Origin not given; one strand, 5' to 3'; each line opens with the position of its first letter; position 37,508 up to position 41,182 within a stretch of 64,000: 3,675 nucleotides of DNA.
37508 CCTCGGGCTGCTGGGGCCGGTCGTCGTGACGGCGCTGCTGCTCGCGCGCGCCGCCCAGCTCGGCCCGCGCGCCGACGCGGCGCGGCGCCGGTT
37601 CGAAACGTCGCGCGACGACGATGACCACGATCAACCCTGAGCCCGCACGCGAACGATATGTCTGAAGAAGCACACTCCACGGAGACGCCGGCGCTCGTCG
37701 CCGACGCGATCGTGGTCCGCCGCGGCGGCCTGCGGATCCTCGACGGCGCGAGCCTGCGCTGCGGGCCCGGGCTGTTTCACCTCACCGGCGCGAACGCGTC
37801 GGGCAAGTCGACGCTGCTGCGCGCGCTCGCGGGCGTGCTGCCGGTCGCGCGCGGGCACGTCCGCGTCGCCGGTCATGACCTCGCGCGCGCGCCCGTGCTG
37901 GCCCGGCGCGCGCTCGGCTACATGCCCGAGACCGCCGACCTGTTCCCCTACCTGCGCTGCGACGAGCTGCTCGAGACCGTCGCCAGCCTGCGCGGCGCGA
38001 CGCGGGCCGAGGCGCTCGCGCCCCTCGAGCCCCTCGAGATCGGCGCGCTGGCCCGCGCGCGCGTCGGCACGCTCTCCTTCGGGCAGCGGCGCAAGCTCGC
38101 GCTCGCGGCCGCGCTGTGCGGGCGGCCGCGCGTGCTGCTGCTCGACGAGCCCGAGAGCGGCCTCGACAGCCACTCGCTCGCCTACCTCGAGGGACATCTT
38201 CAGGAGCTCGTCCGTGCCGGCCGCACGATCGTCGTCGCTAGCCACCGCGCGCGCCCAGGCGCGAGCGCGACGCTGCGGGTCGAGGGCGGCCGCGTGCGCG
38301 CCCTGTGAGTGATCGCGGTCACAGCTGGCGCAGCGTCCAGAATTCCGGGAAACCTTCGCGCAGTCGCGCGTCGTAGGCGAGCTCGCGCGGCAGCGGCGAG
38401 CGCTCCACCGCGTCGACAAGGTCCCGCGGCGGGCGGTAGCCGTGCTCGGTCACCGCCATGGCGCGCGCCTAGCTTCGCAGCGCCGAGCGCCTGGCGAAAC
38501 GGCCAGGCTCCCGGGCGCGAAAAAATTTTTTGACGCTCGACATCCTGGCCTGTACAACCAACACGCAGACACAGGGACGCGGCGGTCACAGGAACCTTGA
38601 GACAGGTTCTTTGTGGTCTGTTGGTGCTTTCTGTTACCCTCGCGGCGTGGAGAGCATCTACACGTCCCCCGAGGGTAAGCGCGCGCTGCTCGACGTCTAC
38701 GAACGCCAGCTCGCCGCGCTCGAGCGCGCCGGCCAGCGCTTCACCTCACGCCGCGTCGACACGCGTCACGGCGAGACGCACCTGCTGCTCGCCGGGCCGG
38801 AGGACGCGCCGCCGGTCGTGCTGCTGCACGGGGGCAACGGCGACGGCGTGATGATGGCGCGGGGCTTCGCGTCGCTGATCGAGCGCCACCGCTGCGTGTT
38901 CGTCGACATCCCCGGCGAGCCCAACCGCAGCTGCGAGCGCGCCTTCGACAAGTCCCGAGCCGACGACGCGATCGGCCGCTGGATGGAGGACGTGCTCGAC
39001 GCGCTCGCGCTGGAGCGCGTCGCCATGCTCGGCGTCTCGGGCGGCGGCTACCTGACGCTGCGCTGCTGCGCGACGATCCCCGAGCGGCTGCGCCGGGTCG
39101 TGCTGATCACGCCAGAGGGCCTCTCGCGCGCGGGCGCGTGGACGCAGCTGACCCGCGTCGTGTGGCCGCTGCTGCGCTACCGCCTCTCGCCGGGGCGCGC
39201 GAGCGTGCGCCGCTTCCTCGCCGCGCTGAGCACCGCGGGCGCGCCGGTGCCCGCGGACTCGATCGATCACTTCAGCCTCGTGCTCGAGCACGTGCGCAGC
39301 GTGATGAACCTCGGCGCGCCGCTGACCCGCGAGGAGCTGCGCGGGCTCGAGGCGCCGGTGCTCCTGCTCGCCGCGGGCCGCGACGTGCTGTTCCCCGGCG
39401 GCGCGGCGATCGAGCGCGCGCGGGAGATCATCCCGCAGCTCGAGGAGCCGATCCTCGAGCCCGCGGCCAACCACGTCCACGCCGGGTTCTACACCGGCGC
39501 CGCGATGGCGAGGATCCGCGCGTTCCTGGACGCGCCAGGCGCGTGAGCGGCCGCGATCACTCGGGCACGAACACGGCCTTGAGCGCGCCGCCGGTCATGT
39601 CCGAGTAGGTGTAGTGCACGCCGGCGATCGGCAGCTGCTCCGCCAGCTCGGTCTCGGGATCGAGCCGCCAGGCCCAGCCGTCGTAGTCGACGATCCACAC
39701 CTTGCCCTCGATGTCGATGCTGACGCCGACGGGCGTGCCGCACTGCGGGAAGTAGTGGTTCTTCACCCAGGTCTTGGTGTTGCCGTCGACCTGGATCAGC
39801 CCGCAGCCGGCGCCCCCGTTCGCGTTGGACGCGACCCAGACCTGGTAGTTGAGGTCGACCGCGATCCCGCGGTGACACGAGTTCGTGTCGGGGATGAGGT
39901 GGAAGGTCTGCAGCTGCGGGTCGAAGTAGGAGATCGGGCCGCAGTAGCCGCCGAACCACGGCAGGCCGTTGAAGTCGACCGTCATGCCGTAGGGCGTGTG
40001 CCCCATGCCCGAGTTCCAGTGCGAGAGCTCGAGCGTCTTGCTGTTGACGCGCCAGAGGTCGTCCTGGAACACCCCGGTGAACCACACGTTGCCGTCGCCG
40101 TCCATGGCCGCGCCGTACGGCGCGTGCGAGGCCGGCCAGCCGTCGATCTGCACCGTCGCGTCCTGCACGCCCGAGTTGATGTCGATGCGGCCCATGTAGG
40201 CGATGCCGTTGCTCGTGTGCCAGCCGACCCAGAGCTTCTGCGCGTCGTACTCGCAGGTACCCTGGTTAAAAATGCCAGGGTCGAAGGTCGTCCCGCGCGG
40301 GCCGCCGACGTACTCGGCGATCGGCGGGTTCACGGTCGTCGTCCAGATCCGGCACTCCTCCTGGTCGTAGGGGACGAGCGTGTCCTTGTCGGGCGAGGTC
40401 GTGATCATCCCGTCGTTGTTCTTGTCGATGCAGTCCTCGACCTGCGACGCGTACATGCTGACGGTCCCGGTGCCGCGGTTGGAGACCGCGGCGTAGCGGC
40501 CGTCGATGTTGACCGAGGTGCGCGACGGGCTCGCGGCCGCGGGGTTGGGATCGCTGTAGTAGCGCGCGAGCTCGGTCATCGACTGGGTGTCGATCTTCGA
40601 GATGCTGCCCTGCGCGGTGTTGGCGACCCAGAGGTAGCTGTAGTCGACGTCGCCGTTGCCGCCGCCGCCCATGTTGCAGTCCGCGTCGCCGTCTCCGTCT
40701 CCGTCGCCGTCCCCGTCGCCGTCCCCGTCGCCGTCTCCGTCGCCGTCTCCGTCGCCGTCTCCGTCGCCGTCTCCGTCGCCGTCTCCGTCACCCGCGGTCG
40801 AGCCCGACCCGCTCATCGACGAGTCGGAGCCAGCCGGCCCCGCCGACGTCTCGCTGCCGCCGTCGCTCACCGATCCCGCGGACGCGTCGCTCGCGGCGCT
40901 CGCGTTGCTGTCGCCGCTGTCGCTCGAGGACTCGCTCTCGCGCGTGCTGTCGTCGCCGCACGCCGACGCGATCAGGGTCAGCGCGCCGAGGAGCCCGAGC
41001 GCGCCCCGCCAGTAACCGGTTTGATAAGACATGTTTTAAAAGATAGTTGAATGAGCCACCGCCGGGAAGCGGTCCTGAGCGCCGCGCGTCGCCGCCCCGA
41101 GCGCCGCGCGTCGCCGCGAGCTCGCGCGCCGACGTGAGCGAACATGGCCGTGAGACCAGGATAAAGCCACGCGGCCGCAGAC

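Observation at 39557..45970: Cluster of four secreted repeat-architecture lipoproteins: (GD)19 beta-propeller protein, RCC1/Myxo-Cys-repeat protein, two tandem vWA proteins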

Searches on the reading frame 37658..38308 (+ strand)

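Call 14: search_protein_families(library=pfam, proteins=[window:37658-38308:+], max_evalue=0.001)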
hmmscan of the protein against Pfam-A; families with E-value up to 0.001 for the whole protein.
window:37658-38308:+ (216 aa): 5 families
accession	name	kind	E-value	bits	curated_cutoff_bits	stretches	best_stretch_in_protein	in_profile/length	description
PF00005.33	ABC_tran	-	3.1e-22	80.1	25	1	39-165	13-135/137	ABC transporter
PF13304.12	AAA_21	-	2e-13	51.5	27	2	138-196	237-298/304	AAA domain, putative AbiEii toxin, Type IV TA system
PF13191.12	AAA_16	-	5.8e-06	27.3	32.6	1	36-185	23-160/167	AAA ATPase domain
PF13555.12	AAA_29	-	0.00028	21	27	1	39-61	24-46/61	P-loop containing region of AAA domain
PF13476.12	AAA_23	-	0.00048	21.3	27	1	26-60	8-42/201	AAA domain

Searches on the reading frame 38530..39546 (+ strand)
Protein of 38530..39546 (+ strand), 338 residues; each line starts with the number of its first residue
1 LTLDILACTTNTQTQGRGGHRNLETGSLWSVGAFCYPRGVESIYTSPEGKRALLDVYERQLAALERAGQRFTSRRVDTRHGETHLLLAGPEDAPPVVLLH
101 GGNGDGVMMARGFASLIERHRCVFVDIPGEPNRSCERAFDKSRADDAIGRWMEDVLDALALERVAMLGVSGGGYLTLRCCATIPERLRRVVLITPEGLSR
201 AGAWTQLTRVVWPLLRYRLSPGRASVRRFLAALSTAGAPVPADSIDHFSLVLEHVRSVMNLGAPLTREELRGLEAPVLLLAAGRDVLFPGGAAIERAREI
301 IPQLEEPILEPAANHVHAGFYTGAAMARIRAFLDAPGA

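Call 14: search_protein_families(library=pfam, proteins=[window:38530-39546:+], max_evalue=0.001)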
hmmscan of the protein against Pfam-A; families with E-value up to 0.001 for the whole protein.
window:38530-39546:+ (338 aa): 3 families
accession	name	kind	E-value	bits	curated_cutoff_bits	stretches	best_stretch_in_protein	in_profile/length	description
PF00561.26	Abhydrolase_1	-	5.5e-15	56.1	25.8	1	94-214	1-119/245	alpha/beta hydrolase fold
PF03096.20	Ndr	-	5.5e-05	22.5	23.3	1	113-206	49-141/283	Ndr family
PF12146.15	Hydrolase_4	-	0.0007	19.4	27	0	160-300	74-217/239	Serine aminopeptidase, S33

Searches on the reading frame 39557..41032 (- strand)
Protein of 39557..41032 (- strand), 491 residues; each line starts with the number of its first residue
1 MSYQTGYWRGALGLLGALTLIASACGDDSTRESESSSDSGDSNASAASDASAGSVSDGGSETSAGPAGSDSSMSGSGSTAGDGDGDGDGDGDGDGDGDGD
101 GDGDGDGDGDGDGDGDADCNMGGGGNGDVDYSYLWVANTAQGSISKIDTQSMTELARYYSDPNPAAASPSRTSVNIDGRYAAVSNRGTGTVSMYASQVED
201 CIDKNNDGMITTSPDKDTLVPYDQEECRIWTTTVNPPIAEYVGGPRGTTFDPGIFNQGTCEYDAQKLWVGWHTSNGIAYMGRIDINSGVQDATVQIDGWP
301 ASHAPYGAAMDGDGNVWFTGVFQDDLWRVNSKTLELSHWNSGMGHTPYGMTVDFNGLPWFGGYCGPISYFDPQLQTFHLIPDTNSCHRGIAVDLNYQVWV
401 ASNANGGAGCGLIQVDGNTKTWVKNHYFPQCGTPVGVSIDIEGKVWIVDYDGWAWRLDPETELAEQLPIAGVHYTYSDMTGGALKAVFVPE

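Call 11: search_protein_families(library=pfam, proteins=[window:39557-41032:-], max_evalue=0.01)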
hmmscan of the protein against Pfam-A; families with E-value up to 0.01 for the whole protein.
window:39557-41032:- (491 aa): 2 families
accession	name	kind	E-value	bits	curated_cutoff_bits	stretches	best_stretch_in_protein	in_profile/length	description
PF24684.1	Vgb_lyase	-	2.6e-09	36.8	50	1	265-450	24-199/290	Virginiamycin B lyase family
PF22807.2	TrAA12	-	0.00046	19.1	30.9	1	79-131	381-433/463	TrAA12-like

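Call 12: search_protein_families(library=ncbifam, proteins=[window:39557-41032:-], max_evalue=0.01)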
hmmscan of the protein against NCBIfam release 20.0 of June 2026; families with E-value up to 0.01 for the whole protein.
window:39557-41032:- (491 aa): 5 families
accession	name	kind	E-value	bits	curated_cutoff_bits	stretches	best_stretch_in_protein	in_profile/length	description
NF052280.1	7_blade_YncE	equivalog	0.00022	20.2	400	0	132-161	87-116/338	7-bladed beta-propeller protein YncE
NF000022.1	stregra_B_VgbA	exception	0.00027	20.2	600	1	262-464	23-216/299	streptogramin B lyase Vgb(A)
NF033609.2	MSCRAMM_ClfA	exception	0.0021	15.8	1150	1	28-168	611-754/934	MSCRAMM family adhesin clumping factor ClfA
NF033845.1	MSCRAMM_ClfB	exception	0.0022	16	999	1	27-134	652-763/871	MSCRAMM family adhesin clumping factor ClfB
NF000535.3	MSCRAMM_SdrC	exception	0.0045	15.1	1700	1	29-128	752-851/963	MSCRAMM family adhesin SdrC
